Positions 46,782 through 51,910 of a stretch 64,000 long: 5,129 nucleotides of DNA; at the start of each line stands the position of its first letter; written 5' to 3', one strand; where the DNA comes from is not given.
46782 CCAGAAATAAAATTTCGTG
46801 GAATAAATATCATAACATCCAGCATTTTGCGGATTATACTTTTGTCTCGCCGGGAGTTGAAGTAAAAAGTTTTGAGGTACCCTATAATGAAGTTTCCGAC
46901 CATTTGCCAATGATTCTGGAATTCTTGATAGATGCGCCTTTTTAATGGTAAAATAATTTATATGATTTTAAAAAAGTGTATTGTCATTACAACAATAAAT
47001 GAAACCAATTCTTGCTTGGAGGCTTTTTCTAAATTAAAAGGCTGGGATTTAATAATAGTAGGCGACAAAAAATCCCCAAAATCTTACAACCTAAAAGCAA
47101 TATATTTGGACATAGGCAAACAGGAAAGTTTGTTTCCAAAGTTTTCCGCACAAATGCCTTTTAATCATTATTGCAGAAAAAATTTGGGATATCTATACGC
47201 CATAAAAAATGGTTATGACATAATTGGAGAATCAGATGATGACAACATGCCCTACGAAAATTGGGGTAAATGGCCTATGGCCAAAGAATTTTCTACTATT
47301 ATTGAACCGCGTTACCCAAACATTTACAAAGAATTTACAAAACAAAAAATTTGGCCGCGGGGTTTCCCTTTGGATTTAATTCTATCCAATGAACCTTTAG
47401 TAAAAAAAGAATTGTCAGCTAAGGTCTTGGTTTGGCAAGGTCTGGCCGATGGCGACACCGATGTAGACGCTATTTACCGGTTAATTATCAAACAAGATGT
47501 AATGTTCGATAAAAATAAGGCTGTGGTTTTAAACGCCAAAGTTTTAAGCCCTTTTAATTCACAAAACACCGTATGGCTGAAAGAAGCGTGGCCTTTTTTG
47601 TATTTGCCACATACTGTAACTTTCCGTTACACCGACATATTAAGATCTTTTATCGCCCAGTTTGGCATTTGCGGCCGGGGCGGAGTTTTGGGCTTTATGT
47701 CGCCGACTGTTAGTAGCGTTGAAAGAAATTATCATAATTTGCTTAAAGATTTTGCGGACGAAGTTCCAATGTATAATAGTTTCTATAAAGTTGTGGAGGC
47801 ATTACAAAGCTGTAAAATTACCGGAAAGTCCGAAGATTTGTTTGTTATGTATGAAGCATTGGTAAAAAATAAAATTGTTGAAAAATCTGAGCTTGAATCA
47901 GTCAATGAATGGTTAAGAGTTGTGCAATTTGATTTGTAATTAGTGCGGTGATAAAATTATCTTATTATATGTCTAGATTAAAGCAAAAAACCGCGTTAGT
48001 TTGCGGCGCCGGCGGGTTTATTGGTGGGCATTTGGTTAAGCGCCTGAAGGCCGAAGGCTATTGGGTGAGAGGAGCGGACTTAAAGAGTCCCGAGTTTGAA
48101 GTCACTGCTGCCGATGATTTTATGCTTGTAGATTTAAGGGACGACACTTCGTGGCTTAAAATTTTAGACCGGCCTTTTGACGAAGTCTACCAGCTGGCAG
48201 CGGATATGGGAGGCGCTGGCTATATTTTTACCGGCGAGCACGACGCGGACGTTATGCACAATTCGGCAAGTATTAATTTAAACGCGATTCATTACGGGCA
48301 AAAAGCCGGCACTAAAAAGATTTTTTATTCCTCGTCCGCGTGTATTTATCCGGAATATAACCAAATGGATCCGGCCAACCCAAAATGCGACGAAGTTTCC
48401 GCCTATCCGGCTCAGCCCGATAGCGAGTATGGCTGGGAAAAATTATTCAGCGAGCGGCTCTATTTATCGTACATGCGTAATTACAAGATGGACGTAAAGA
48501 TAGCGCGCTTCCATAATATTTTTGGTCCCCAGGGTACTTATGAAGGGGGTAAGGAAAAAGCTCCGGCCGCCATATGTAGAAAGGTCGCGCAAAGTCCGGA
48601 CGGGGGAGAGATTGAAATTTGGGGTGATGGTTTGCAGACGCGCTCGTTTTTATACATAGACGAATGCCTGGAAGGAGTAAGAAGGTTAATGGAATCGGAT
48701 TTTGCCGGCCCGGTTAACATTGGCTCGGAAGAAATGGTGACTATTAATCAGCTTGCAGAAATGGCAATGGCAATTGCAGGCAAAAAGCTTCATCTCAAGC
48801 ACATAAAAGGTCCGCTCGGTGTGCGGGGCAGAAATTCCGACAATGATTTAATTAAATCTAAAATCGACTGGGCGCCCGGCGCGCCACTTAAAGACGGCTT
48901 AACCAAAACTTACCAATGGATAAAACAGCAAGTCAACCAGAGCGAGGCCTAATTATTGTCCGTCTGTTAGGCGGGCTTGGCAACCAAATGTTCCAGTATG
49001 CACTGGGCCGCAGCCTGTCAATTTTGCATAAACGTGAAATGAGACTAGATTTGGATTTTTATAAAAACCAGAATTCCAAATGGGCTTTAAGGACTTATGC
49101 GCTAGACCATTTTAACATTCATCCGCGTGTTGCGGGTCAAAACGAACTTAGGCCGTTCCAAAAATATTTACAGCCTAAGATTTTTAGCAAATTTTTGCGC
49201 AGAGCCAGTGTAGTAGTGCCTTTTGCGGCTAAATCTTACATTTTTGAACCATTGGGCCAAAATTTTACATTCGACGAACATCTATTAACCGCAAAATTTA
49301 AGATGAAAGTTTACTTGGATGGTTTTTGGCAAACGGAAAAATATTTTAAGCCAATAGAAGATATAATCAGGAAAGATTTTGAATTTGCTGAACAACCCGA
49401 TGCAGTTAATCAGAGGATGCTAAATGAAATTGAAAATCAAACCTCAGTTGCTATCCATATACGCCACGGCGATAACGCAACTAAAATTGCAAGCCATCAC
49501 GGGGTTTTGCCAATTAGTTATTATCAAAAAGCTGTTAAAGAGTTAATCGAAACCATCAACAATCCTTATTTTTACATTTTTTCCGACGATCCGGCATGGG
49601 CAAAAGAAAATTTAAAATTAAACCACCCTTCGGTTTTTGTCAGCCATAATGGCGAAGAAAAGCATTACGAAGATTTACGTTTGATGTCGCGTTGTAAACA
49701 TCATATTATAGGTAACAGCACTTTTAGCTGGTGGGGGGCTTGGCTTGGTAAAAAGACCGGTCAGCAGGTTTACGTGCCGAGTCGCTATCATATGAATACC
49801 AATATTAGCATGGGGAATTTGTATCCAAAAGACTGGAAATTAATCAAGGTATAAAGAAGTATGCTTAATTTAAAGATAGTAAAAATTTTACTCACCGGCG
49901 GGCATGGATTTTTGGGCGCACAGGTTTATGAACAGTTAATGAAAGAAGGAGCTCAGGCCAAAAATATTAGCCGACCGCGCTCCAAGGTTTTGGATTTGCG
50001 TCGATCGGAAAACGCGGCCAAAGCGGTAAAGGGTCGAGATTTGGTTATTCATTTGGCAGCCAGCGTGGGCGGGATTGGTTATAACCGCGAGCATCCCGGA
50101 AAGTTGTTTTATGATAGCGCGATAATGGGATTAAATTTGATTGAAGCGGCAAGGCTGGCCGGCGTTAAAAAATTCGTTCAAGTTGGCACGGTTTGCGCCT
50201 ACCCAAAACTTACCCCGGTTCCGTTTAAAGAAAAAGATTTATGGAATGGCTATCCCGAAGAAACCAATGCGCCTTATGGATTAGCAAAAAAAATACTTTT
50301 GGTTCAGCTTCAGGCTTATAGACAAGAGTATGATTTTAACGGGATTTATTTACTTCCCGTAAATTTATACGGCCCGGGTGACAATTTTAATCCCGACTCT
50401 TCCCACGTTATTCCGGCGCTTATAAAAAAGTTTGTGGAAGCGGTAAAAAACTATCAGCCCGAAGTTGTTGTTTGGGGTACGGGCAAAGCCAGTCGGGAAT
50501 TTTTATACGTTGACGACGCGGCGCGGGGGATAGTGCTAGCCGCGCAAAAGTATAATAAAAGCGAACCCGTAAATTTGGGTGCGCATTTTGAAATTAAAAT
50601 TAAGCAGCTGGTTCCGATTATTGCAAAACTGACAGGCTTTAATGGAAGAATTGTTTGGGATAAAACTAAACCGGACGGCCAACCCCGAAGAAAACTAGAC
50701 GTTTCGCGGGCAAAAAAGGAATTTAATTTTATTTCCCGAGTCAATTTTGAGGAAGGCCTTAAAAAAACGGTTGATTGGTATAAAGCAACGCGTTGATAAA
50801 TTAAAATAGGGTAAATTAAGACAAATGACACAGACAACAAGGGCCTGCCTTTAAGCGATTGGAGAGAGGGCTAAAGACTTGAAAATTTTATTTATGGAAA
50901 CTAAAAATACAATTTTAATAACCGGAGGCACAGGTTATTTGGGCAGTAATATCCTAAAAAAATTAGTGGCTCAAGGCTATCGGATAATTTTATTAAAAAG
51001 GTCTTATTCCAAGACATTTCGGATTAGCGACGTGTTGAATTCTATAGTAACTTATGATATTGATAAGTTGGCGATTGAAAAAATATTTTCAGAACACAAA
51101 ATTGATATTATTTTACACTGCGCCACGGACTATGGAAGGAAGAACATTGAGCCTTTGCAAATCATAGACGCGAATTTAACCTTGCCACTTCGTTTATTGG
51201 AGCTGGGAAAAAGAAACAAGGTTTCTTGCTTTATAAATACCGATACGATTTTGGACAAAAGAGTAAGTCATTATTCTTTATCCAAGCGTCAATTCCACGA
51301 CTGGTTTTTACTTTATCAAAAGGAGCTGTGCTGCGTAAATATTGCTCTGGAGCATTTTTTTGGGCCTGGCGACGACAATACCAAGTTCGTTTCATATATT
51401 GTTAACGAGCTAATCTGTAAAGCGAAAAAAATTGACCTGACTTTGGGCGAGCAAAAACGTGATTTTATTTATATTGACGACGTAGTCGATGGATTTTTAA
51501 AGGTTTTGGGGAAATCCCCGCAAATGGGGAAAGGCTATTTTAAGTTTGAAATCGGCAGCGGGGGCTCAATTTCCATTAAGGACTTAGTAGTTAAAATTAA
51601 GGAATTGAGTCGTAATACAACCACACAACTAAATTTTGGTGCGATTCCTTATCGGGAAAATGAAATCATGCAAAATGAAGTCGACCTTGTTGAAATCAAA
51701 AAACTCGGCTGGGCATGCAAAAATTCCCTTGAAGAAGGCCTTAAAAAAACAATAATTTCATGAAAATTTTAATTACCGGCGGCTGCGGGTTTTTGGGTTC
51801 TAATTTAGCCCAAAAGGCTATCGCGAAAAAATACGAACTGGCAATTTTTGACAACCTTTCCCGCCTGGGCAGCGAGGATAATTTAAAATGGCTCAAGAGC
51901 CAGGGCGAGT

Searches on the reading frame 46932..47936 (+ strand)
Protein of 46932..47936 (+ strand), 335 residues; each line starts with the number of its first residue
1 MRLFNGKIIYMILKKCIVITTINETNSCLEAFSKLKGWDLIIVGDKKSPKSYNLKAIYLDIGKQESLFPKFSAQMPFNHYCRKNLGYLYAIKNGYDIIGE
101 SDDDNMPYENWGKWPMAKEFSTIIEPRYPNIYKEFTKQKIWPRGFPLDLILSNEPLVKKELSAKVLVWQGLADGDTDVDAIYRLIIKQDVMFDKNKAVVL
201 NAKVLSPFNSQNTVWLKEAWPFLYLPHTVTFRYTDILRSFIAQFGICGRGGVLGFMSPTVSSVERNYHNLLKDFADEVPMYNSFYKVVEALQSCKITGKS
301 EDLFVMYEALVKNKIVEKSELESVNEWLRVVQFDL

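Call 50: search_protein_families(library=pfam, proteins=[window:46932-47936:+], max_evalue=0.0001)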
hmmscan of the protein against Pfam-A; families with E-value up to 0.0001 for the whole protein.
window:46932-47936:+ (335 aa): 1 family
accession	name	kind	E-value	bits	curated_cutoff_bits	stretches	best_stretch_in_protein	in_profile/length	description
PF03385.23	STELLO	-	2.8e-07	30.2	27.8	1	232-324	1-95/387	STELLO glycosyltransferases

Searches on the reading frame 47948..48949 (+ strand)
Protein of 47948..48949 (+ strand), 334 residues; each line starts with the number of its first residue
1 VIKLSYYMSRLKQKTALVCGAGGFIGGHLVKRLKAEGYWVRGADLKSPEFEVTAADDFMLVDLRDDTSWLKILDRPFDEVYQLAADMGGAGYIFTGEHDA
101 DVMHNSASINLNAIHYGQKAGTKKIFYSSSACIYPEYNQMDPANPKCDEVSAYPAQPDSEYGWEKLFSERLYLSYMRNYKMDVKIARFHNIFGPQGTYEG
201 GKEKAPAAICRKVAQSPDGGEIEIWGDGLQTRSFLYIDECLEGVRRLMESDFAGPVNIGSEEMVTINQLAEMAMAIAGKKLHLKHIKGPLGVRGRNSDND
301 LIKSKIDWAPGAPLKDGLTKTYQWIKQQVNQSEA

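Call 50: search_protein_families(library=pfam, proteins=[window:47948-48949:+], max_evalue=0.0001)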
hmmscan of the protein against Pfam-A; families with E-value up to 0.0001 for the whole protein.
window:47948-48949:+ (334 aa): 2 families
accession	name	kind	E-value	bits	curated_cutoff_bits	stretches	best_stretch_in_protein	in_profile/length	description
PF01370.27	Epimerase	-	3.6e-41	141.6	20.9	1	16-259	1-240/240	NAD dependent epimerase/dehydratase family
PF16363.11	GDP_Man_Dehyd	-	7e-24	85.3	27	1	17-284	1-273/332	GDP-mannose 4,6 dehydratase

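Call 52: search_protein_families(library=ncbifam, proteins=[window:47948-48949:+], max_evalue=1e-10)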
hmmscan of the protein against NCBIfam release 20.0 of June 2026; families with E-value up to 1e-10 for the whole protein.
window:47948-48949:+ (334 aa): 5 families
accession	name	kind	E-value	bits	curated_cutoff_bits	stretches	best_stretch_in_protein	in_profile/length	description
NF047922.1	GDPFucSynFcl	equivalog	3.1e-29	102.4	500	1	13-329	2-305/308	GDP-L-fucose synthase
TIGR02197.1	heptose_epim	equivalog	1.5e-17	63.8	274.6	1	17-326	2-314/316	ADP-glyceromanno-heptose 6-epimerase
TIGR04180.1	EDH_00030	hypoth_equivalog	2.5e-17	62.9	475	1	17-285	2-264/297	NAD-dependent 4,6-dehydratase LegB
TIGR01181.1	dTDP_gluc_dehyt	equivalog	6.2e-17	61.7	365.1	1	153-328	143-314/321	dTDP-glucose 4,6-dehydratase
TIGR01179.1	galE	equivalog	3.4e-16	59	262.3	1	17-330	3-330/332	UDP-glucose 4-epimerase GalE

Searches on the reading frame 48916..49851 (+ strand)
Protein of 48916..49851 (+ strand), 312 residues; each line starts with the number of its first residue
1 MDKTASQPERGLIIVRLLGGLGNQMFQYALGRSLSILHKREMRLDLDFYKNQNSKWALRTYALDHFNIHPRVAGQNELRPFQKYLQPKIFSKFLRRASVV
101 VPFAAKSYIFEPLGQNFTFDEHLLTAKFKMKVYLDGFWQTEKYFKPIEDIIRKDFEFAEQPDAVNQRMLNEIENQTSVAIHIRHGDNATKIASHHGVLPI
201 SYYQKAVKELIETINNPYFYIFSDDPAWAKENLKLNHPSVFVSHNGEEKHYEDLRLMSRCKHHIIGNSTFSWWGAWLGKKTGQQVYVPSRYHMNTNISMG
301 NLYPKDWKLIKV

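Call 50: search_protein_families(library=pfam, proteins=[window:48916-49851:+], max_evalue=0.0001)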
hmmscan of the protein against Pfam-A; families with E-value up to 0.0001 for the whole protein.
window:48916-49851:+ (312 aa): 1 family
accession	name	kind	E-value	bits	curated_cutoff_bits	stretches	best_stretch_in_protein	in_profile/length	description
PF01531.22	Glyco_transf_11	-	2.1e-30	106.4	23.9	1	129-308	121-295/298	Glycosyl transferase family 11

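Call 52: search_protein_families(library=ncbifam, proteins=[window:48916-49851:+], max_evalue=1e-10)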
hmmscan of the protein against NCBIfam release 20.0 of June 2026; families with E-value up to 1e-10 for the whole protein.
window:48916-49851:+ (312 aa): 0 families

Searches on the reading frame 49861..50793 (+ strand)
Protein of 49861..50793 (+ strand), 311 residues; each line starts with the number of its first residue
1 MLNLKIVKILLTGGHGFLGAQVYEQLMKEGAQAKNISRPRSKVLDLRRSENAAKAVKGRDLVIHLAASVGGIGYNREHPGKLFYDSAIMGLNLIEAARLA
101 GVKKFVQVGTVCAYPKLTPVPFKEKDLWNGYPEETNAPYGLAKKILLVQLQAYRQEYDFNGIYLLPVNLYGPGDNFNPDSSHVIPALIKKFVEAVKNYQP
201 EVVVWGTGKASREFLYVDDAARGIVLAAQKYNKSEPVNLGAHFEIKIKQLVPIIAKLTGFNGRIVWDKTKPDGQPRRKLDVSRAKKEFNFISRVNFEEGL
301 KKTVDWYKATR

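Call 50: search_protein_families(library=pfam, proteins=[window:49861-50793:+], max_evalue=0.0001)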
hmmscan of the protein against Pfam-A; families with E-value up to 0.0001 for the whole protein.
window:49861-50793:+ (311 aa): 5 families
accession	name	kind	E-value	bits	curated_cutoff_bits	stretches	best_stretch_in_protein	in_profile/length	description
PF01370.27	Epimerase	-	4.1e-55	187.2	20.9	1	9-240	1-240/240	NAD dependent epimerase/dehydratase family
PF16363.11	GDP_Man_Dehyd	-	2.9e-26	93.2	27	1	45-303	60-332/332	GDP-mannose 4,6 dehydratase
PF01073.25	3Beta_HSD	-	4.3e-09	36.3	22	1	11-234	2-235/280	3-beta hydroxysteroid dehydrogenase/isomerase family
PF13460.12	NAD_binding_10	-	2.2e-08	34.6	27.2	1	13-121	1-110/184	NAD(P)H-binding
PF04321.23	RmlD_sub_bind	-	3.9e-05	23.3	27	1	8-67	2-60/287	RmlD substrate binding domain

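Call 52: search_protein_families(library=ncbifam, proteins=[window:49861-50793:+], max_evalue=1e-10)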
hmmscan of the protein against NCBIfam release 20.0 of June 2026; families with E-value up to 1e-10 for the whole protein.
window:49861-50793:+ (311 aa): 9 families
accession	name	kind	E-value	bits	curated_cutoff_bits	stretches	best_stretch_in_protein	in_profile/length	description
NF047922.1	GDPFucSynFcl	equivalog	5.7e-78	262.5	500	1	8-308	4-302/308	GDP-L-fucose synthase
TIGR01181.1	dTDP_gluc_dehyt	equivalog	6.1e-25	88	365.1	1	55-309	68-313/321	dTDP-glucose 4,6-dehydratase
TIGR04180.1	EDH_00030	hypoth_equivalog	8.7e-25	87.4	475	1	45-270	57-268/297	NAD-dependent 4,6-dehydratase LegB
TIGR01179.1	galE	equivalog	2.9e-19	69.1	262.3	1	8-309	1-327/332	UDP-glucose 4-epimerase GalE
NF042422.1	oxyalk_red_OleD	equivalog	2.3e-16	60.1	580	1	8-230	2-217/329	2-alkyl-3-oxoalkanoate reductase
NF007490.0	PRK10084.1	subfamily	1.7e-14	53.6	649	1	136-309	164-336/361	dTDP-glucose 4,6-dehydratase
NF007582.0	PRK10217.1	equivalog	3.4e-13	49.4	698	0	152-309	173-333/355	dTDP-glucose 4,6-dehydratase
NF011728.1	PRK15181.1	equivalog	1.4e-12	47.3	760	1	45-307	77-337/348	Vi polysaccharide biosynthesis UDP-N-acetylglucosaminuronic acid C-4 epimerase TviC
TIGR03466.1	HpnA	hypoth_equivalog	2.2e-11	43.2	367.65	0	8-261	2-249/327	hopanoid-associated sugar epimerase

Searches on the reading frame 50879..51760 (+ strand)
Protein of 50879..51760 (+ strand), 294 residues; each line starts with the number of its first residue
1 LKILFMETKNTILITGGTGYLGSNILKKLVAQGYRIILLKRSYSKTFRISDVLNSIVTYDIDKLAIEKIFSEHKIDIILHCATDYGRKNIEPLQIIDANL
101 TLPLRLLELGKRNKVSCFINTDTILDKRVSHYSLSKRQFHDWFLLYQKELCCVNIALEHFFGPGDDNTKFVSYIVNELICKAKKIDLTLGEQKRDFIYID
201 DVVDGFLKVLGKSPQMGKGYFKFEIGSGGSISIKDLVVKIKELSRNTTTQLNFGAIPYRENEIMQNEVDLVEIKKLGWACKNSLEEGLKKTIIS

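Call 50: search_protein_families(library=pfam, proteins=[window:50879-51760:+], max_evalue=0.0001)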
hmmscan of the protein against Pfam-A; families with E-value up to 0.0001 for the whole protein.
window:50879-51760:+ (294 aa): 6 families
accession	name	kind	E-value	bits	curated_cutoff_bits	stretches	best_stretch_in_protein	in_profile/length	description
PF01370.27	Epimerase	-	3.7e-33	115.4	20.9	1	12-215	1-230/240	NAD dependent epimerase/dehydratase family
PF16363.11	GDP_Man_Dehyd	-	1.8e-16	60.9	27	1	13-114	1-117/332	GDP-mannose 4,6 dehydratase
PF02719.21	Polysacc_synt_2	-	8.1e-08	32.2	20.2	1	12-245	1-248/293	Polysaccharide biosynthesis protein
PF01073.25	3Beta_HSD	-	5.1e-06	26.1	22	0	13-123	1-116/280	3-beta hydroxysteroid dehydrogenase/isomerase family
PF04321.23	RmlD_sub_bind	-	2e-05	24.3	27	1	11-83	2-60/287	RmlD substrate binding domain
PF07993.18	NAD_binding_4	-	3.9e-05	23.4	20.1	0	14-70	1-58/258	Male sterility protein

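Call 52: search_protein_families(library=ncbifam, proteins=[window:50879-51760:+], max_evalue=1e-10)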
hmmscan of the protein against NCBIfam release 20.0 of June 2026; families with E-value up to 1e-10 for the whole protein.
window:50879-51760:+ (294 aa): 6 families
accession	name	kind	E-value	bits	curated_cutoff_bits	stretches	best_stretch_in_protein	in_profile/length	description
TIGR01179.1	galE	equivalog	1.7e-16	60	262.3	0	12-120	2-118/332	UDP-glucose 4-epimerase GalE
TIGR02197.1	heptose_epim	equivalog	1e-15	57.8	274.6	0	187-273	207-290/316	ADP-glyceromanno-heptose 6-epimerase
TIGR01181.1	dTDP_gluc_dehyt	equivalog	1e-14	54.4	365.1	0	161-292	182-308/321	dTDP-glucose 4,6-dehydratase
NF007956.0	PRK10675.1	subfamily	1.3e-13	50.8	394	0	12-120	3-121/338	UDP-glucose 4-epimerase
TIGR04180.1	EDH_00030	hypoth_equivalog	9.3e-13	47.9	475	0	161-245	176-257/297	NAD-dependent 4,6-dehydratase LegB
TIGR03466.1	HpnA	hypoth_equivalog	5.4e-11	42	367.65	0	11-123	2-113/327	hopanoid-associated sugar epimerase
